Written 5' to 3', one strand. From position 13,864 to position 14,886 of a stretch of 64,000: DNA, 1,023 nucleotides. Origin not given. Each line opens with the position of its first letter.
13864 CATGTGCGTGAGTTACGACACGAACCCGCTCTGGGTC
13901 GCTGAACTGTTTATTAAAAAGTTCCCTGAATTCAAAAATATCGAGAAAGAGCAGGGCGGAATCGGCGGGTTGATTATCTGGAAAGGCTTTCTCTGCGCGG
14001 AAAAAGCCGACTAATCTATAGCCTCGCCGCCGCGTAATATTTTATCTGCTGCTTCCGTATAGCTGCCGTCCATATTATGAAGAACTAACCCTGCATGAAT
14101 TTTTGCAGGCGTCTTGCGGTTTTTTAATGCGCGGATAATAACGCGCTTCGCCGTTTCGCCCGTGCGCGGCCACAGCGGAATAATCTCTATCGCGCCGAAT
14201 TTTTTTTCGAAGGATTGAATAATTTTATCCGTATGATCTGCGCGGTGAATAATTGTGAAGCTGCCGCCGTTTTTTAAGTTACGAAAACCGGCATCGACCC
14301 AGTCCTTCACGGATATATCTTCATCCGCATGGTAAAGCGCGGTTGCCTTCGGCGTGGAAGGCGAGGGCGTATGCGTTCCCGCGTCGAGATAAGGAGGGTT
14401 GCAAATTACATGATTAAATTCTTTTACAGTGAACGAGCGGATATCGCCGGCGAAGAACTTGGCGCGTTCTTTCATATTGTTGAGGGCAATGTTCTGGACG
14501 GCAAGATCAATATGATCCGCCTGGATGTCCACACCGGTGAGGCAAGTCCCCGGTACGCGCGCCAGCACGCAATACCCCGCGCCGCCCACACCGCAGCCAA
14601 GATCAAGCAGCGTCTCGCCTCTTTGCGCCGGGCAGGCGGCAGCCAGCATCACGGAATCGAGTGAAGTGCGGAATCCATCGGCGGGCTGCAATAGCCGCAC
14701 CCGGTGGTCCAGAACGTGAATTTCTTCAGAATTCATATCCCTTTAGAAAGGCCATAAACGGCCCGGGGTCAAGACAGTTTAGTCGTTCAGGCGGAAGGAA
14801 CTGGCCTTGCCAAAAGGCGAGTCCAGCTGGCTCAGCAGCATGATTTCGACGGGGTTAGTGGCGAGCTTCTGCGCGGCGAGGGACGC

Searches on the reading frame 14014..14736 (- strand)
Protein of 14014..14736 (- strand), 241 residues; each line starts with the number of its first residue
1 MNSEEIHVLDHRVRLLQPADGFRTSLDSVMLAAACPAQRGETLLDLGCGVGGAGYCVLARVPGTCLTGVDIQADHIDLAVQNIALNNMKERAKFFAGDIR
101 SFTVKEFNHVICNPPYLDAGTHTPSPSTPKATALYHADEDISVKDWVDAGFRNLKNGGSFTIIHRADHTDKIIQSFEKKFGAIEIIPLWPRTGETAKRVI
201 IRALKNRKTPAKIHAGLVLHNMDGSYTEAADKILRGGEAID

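Call 27: search_protein_families(library=pfam, proteins=[window:14014-14736:-], max_evalue=0.001)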
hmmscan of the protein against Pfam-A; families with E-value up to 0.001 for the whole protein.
window:14014-14736:- (241 aa): 8 families
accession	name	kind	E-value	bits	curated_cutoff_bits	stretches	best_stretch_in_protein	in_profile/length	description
PF05175.20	MTS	-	1.2e-15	58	23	1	28-119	20-111/170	Methyltransferase small domain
PF13847.12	Methyltransf_31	-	2e-09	37.7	27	1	39-179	3-125/145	Methyltransferase domain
PF01728.25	FtsJ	-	7.4e-09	36.2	24.1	1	38-186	20-162/181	FtsJ-like methyltransferase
PF13649.12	Methyltransf_25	-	9.9e-08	33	27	1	44-113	2-71/97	Methyltransferase domain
PF01170.24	UPF0020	-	1.1e-05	25.7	22.3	1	66-120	79-135/197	RMKL-like, methyltransferase domain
PF02475.24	TRM5-TYW2_MTfase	-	4.7e-05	23.9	28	1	37-116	34-114/164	TRM5/TYW2 methyltransferase domain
PF06325.19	PrmA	-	0.00047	20.2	22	0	37-113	159-233/296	Ribosomal protein L11 methyltransferase (PrmA)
PF08242.18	Methyltransf_12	-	0.0006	20.9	30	0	44-112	1-71/98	Methyltransferase domain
